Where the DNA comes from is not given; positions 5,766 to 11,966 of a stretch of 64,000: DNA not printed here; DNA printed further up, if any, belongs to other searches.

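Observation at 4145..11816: Giant fibre gene built from repeated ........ modules, with a ~0.5-kb segmental duplication and a module shared with the neighbouring fibre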

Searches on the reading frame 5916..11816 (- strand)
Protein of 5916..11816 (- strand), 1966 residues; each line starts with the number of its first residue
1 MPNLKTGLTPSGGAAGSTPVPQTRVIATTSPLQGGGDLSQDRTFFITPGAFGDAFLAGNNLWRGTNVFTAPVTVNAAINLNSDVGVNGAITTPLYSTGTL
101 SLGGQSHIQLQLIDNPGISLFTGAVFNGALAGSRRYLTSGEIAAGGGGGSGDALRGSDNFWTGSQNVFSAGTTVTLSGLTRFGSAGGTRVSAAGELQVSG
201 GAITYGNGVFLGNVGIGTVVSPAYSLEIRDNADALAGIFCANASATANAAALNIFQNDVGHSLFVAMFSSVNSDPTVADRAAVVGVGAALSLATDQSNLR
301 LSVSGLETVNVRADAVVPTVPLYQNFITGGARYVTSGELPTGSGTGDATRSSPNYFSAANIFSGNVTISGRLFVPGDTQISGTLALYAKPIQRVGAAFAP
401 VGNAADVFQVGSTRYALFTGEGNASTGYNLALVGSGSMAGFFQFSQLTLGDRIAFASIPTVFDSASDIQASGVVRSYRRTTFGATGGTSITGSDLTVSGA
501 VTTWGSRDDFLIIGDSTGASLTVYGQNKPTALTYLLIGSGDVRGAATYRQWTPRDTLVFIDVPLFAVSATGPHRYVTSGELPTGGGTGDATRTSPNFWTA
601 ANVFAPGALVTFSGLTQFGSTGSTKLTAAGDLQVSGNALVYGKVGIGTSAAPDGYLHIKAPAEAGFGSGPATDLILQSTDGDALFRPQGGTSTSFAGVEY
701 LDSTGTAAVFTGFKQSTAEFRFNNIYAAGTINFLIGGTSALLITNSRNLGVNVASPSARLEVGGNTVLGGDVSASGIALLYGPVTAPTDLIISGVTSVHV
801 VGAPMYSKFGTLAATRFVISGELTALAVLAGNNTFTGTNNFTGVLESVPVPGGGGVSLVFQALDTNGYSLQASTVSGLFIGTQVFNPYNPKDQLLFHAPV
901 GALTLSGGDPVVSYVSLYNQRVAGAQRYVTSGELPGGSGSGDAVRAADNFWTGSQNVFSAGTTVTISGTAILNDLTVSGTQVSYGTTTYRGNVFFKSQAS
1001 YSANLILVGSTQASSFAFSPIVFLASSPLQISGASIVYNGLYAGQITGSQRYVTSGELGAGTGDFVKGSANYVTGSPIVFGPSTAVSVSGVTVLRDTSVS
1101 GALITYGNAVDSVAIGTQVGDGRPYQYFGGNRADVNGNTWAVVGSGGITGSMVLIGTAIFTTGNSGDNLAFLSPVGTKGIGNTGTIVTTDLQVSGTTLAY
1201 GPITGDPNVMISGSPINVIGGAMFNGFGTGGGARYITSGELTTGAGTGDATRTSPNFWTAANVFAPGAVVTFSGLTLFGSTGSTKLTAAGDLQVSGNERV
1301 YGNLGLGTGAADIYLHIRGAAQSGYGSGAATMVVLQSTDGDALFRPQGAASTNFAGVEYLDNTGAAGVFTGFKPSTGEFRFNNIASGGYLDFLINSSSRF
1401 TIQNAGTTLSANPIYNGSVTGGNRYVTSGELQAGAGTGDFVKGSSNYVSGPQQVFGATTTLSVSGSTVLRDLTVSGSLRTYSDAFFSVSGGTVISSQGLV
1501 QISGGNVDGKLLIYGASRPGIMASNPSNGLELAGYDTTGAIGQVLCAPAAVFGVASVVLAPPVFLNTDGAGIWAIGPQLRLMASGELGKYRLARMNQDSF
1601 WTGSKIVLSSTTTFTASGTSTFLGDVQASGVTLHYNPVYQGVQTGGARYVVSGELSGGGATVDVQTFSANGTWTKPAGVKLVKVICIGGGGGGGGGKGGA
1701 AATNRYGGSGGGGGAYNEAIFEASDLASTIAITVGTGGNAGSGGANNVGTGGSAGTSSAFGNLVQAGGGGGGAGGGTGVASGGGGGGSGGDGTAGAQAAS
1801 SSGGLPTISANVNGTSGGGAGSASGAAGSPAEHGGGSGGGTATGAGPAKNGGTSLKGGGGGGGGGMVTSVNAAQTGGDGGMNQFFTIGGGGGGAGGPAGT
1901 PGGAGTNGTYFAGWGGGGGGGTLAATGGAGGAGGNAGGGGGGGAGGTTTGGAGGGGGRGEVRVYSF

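Call 11: search_protein_families(library=pfam, proteins=[window:5916-11816:-], max_evalue=0.01)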
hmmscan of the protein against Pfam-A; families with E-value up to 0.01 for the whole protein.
window:5916-11816:- (1966 aa): 1 family
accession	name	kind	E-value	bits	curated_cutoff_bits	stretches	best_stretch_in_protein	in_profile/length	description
PF21722.4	Gly_rich_2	-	0.00048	20.6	24.3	1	1671-1895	6-219/226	Glycine-rich domain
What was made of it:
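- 5919..6875 (-): Last junction (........) plus the glycine-rich C-terminal tip, aa 1648-1966. Probable receptor-binding end. Pfam Gly_rich_2 hit on aa 1671-1895, E 4.8e-4, 20.6 bits against a cut-off of 24.3 (call 11).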

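Call 13: search_protein_families(library=phrogs, proteins=[window:5916-11816:-], max_evalue=0.01)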
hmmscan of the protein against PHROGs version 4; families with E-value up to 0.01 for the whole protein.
window:5916-11816:- (1966 aa): 0 families

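Call 14: search_dna_similar(query=window:5916-11816:-, collection=phages, mode=protein, max_rows=25)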
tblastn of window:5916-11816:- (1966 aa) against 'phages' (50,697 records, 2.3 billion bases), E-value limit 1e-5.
No match.

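Call 16: find_homologous_proteins(query=window:6819-11816:-, max_evalue=0.001)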
Query window:6819-11816:- (1666 aa): 9 proteins with E <= 0.001 among 8000 candidates.
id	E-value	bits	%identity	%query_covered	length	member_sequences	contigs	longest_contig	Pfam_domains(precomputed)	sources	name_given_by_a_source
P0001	0.0e+0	3547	100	100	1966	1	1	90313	-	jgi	jgi:hypothetical protein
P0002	1.2e-133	466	42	14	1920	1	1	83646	-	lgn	-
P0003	5.7e-69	251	43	9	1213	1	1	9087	-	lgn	-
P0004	2.6e-68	249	28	41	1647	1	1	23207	PF13385.14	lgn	-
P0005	2.1e-67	246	28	21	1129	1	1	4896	-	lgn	-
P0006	2.3e-46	176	27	44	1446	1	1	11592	-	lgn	-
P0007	7.8e-25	105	27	31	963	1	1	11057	PF26696.1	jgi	-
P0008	1.0e-13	68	28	16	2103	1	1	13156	-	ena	-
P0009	1.4e-13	68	31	14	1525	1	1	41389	-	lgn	-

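Call 19: find_encoding_contigs(protein=P0002, flank=10000, max_places=3)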
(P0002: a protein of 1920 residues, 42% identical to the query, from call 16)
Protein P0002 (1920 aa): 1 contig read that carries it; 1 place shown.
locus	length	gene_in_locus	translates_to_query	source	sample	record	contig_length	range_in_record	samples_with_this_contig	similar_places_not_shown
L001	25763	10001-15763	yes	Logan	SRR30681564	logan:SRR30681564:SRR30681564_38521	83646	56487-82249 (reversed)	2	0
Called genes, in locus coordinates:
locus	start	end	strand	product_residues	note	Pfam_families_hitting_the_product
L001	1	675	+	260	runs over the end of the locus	-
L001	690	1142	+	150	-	PF24117:DUF7391 (faint)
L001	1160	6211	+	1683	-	-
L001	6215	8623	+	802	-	PF13385:Laminin_G_3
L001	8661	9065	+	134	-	-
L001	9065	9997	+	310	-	-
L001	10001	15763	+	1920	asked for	-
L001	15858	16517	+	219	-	-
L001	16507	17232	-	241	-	-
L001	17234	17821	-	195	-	-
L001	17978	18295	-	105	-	-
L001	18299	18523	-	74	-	-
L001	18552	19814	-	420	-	-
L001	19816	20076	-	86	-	-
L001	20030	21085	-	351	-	-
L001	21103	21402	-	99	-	-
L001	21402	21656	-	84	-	-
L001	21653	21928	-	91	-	-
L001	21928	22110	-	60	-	PF11211:DUF2997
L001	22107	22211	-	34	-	-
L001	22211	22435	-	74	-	-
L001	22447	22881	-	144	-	-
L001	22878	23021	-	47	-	-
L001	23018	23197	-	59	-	-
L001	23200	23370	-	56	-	-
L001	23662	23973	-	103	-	-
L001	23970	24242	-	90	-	-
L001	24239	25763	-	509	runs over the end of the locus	PF00004:AAA (weak)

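Call 24: find_encoding_contigs(protein=P0009, flank=10000, max_places=2)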
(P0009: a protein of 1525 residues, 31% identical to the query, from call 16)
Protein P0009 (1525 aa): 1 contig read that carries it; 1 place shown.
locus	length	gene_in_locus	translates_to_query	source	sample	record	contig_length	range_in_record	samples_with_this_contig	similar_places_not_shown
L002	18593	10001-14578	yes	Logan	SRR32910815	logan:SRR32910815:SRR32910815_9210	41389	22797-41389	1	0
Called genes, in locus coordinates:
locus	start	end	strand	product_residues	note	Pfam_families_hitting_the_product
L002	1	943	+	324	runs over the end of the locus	PF07282:Cas12f1-like_TNB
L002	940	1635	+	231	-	-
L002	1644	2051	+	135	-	-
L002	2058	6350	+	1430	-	-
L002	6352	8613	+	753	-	PF13385:Laminin_G_3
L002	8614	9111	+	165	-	-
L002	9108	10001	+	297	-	-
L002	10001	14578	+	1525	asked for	-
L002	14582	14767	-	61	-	-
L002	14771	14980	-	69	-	-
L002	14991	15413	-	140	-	-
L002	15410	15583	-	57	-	-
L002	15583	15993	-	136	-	-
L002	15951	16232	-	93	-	-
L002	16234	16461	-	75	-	-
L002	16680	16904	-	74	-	-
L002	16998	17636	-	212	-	-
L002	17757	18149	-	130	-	-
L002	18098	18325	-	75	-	-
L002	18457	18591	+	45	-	?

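Call 25: find_encoding_contigs(protein=P0004, flank=10000, max_places=2)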
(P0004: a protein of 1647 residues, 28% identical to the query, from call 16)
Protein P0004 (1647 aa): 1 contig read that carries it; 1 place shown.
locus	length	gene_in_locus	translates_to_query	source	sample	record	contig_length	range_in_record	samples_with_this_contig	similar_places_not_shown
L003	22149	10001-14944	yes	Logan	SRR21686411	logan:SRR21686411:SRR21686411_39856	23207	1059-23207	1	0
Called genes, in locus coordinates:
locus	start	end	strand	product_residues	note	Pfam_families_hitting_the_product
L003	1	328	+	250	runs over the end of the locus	-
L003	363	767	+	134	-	PF24117:DUF7391 (faint)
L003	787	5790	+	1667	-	-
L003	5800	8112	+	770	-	PF13385:Laminin_G_3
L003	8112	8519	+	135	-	-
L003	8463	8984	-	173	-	-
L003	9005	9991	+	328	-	-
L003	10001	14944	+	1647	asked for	PF13385:Laminin_G_3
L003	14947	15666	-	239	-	-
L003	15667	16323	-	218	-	-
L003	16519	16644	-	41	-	-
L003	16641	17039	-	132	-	-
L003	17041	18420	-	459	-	-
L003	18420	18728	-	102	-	-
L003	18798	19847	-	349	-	-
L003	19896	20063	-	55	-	-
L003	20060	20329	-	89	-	-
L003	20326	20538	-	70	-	PF11211:DUF2997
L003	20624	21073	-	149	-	-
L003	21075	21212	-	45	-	-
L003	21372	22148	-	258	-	?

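Call 27: search_solved_structures(query=window:5916-11816:-, max_evalue=1)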
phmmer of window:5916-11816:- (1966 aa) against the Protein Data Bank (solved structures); distinct sequences matched with E-value up to 1: 1.
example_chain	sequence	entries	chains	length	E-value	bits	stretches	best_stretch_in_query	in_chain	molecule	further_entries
7vqo_A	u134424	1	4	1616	0.071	13.6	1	1675-1730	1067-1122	Ams1, Nbr1 and malE fusion protein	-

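Call 35: search_protein_families(library=pfam, proteins=[P0007], max_evalue=1)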
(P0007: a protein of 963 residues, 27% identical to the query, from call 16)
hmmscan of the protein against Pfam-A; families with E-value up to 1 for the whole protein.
P0007 (963 aa): 0 families

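Call 40: find_encoding_contigs(protein=P0001, flank=10000, max_places=3)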
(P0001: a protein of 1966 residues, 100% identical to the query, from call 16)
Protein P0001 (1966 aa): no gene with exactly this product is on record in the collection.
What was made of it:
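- Tried and rejected: The look-up of the giant's contig failed (call 40).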

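Call 51: search_protein_families(library=pfam, proteins=[P0003, P0005, P0006, P0009], max_evalue=0.01)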
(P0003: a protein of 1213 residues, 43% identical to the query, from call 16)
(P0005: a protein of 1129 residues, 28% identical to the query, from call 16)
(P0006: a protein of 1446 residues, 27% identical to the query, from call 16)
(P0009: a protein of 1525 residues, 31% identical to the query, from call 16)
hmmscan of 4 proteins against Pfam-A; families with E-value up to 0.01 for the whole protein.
P0003 (1213 aa): 1 family
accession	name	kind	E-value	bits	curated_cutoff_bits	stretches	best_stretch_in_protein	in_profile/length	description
PF18338.7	BppL_N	-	0.0012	18.8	25.8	0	916-929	7-20/25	Lower baseplate protein N-terminal domain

P0005 (1129 aa): 0 families

P0006 (1446 aa): 0 families

P0009 (1525 aa): 0 families
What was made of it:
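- Relatives carry LamG and SGNH-esterase cassettes (calls 16, 51).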

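Call 58: search_protein_families(library=ncbifam, proteins=[window:5916-11816:-], max_evalue=0.01)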
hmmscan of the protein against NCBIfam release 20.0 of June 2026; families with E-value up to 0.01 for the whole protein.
window:5916-11816:- (1966 aa): 0 families
